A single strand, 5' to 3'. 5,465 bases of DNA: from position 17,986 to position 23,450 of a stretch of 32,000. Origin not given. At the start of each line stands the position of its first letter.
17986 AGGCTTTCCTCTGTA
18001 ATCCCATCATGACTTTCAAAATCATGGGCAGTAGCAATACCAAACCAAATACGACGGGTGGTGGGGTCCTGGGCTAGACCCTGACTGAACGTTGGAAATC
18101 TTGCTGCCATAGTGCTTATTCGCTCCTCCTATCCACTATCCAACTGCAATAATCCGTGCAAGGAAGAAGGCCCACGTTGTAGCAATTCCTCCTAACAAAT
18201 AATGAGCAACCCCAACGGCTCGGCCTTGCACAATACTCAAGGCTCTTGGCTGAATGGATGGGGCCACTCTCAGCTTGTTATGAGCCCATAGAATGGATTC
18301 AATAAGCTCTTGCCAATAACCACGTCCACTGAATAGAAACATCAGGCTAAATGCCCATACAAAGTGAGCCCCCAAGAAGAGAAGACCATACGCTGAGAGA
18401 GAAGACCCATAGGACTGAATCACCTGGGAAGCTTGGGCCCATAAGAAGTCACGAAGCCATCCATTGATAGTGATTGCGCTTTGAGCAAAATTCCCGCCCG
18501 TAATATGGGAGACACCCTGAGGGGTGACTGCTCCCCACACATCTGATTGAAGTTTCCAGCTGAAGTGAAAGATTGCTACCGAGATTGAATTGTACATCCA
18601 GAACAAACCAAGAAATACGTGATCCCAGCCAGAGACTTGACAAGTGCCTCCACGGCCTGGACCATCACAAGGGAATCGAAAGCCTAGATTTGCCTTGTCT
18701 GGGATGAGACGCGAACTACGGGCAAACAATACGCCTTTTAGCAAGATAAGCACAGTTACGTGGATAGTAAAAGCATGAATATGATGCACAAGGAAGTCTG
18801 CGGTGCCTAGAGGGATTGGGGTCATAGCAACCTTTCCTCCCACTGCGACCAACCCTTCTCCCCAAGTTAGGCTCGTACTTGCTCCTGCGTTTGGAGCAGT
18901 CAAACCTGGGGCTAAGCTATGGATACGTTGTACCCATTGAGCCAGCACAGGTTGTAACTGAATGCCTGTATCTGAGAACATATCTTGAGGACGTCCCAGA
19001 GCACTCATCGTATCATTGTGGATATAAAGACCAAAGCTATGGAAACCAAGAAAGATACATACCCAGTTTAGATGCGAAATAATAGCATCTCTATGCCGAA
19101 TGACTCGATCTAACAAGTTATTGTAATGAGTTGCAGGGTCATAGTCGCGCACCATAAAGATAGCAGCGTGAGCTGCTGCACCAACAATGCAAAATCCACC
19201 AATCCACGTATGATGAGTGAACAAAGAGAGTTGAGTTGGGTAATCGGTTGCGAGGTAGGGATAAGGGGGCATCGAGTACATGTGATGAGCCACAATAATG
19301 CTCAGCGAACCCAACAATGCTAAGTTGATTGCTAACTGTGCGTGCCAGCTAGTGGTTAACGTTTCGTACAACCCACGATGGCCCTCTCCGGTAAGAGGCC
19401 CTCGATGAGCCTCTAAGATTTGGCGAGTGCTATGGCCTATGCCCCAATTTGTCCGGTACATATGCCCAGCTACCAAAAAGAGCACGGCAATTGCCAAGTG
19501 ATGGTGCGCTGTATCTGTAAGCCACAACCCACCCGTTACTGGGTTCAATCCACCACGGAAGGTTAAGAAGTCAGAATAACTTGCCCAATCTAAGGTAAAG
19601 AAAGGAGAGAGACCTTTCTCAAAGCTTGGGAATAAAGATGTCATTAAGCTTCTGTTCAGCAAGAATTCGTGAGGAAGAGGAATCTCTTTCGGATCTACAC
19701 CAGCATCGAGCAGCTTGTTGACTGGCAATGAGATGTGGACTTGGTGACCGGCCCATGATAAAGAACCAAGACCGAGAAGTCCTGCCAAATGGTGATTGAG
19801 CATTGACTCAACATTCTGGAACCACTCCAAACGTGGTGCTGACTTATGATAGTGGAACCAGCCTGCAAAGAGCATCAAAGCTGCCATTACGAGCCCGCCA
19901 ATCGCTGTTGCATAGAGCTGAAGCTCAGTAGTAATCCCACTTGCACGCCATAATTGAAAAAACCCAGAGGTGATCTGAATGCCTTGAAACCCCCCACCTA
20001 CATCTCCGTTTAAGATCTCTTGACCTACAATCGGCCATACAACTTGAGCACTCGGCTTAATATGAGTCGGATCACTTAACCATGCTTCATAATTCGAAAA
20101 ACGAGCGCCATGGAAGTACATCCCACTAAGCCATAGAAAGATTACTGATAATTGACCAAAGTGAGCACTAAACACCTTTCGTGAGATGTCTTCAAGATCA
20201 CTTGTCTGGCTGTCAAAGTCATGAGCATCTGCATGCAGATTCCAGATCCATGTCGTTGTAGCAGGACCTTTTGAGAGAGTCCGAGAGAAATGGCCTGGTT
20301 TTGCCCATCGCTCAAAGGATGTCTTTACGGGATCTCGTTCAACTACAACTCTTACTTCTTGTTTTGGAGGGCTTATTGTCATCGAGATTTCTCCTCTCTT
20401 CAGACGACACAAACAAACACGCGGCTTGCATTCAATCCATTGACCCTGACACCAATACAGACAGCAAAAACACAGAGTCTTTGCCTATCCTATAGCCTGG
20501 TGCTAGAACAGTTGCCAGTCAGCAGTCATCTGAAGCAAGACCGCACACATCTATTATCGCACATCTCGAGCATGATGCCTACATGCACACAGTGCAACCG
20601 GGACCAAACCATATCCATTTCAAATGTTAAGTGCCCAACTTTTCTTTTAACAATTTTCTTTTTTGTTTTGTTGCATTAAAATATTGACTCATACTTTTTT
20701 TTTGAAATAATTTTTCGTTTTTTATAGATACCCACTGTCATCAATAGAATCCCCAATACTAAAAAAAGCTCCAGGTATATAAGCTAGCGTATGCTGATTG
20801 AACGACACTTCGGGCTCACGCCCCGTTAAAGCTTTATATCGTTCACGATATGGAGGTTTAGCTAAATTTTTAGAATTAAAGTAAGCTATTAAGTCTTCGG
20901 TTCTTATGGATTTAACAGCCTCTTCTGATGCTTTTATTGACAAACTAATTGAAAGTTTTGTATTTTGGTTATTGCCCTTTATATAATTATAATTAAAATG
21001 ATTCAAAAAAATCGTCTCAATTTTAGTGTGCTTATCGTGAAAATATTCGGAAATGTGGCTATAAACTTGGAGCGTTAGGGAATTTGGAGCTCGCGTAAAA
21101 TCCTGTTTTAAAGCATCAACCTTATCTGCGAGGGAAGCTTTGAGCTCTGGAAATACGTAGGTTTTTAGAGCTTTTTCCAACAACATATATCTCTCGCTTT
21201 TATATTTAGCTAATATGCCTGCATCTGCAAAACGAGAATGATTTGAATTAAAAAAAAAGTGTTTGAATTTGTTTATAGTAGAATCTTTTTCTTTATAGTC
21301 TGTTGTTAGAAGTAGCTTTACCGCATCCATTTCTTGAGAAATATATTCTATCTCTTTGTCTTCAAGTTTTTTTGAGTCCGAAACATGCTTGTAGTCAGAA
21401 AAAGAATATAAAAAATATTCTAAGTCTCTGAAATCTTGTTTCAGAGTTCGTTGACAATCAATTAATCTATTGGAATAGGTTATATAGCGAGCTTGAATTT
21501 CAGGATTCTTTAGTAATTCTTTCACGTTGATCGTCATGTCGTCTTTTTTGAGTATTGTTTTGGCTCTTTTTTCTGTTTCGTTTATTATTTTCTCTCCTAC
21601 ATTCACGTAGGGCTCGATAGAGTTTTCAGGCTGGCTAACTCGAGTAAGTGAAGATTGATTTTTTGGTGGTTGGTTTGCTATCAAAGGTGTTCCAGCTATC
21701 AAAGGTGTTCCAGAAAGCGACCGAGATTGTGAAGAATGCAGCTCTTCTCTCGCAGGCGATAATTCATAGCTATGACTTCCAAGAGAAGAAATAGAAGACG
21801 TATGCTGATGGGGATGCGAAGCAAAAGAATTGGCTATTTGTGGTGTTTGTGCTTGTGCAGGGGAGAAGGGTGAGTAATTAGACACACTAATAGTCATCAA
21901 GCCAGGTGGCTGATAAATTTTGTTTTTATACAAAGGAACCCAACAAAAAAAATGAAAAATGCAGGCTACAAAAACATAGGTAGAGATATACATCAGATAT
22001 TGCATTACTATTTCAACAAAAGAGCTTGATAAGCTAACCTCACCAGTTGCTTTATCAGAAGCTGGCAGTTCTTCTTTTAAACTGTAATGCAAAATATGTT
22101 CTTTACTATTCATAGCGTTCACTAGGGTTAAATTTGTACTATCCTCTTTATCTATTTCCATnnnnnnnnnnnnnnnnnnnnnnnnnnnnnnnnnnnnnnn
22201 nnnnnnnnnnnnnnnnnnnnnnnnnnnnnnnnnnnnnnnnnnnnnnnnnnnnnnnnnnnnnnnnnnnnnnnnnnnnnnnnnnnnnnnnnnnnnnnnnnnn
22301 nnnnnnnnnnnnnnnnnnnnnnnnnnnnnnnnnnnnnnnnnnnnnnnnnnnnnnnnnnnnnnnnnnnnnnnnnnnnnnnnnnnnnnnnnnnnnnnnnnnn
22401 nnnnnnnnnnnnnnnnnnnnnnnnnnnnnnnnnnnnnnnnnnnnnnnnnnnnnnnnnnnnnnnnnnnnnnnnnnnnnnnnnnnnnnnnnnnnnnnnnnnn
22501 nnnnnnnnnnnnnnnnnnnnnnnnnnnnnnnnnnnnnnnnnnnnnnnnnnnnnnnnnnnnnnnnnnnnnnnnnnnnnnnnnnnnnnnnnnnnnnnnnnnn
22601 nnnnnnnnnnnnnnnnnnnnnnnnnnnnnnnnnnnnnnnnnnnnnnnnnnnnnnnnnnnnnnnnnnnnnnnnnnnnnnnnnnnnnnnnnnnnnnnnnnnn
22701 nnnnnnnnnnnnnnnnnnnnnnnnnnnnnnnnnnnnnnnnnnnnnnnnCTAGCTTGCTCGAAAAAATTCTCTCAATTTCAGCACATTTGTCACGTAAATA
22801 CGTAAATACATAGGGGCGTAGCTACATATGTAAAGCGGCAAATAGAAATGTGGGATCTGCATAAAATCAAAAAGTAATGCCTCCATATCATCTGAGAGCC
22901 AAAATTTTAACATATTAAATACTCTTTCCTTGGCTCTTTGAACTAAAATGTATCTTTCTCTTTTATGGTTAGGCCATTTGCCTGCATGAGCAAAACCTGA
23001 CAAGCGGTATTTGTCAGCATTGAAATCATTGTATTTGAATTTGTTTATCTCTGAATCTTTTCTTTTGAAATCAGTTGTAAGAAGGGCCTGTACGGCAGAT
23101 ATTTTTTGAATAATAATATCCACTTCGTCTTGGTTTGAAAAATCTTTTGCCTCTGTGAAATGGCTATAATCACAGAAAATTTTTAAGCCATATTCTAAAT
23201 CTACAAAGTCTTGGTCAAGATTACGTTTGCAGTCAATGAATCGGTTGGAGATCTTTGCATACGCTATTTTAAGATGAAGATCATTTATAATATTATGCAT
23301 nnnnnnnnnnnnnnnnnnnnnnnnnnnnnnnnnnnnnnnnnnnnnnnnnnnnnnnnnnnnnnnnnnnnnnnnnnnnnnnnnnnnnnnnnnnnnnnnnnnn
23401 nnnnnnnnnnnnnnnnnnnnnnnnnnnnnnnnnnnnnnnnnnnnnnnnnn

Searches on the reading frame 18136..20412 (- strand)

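Call 19: search_protein_families(library=pfam, proteins=[window:18136-20412:-], max_evalue=0.001)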
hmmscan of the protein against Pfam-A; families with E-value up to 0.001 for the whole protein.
window:18136-20412:- (758 aa): 1 family
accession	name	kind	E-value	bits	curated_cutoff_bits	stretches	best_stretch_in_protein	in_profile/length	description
PF00223.24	PsaA_PsaB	-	0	1154.3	23.3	1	42-752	1-711/711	Photosystem I psaA/psaB protein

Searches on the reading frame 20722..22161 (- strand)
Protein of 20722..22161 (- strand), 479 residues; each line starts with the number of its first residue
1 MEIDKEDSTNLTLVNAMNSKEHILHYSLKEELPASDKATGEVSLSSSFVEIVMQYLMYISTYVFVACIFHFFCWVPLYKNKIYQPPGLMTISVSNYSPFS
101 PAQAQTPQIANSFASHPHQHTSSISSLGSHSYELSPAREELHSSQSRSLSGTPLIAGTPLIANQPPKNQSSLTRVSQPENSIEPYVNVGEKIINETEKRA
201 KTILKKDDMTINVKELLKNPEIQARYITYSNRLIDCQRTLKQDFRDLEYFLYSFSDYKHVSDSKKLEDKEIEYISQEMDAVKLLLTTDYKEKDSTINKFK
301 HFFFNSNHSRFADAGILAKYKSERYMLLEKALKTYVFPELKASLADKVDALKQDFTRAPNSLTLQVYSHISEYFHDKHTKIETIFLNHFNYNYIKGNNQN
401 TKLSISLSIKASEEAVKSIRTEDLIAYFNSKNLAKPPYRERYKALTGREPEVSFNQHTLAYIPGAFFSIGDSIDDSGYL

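Call 19: search_protein_families(library=pfam, proteins=[window:20722-22161:-], max_evalue=0.001)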
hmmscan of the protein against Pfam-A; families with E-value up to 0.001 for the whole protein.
window:20722-22161:- (479 aa): 0 families

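Call 62: search_protein_families(library=phrogs, proteins=[window:20722-22161:-], max_evalue=0.01)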
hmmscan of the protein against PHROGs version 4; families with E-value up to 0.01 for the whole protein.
window:20722-22161:- (479 aa): 1 family
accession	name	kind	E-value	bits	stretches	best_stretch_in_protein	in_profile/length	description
phrog_15414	-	unknown function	0.0013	19.5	1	244-314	79-150/234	-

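Call 63: search_protein_families(library=ncbifam, proteins=[window:20722-22161:-], max_evalue=0.01)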
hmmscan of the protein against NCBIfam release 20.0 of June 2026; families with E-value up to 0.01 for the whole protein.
window:20722-22161:- (479 aa): 0 families

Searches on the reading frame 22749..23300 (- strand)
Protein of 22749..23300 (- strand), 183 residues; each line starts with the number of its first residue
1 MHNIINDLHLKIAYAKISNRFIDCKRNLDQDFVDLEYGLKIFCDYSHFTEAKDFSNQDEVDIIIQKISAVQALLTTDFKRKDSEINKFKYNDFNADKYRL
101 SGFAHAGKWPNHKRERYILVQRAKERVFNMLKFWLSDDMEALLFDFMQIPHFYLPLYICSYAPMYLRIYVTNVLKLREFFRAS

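Call 19: search_protein_families(library=pfam, proteins=[window:22749-23300:-], max_evalue=0.001)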
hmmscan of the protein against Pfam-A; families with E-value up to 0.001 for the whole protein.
window:22749-23300:- (183 aa): 0 families

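Call 62: search_protein_families(library=phrogs, proteins=[window:22749-23300:-], max_evalue=0.01)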
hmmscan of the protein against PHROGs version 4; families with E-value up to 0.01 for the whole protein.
window:22749-23300:- (183 aa): 1 family
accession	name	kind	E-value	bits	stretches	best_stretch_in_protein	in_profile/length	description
phrog_16091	-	unknown function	0.0035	18.5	1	26-132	3-108/131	-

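Call 63: search_protein_families(library=ncbifam, proteins=[window:22749-23300:-], max_evalue=0.01)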
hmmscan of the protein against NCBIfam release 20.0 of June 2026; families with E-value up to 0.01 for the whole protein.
window:22749-23300:- (183 aa): 0 families
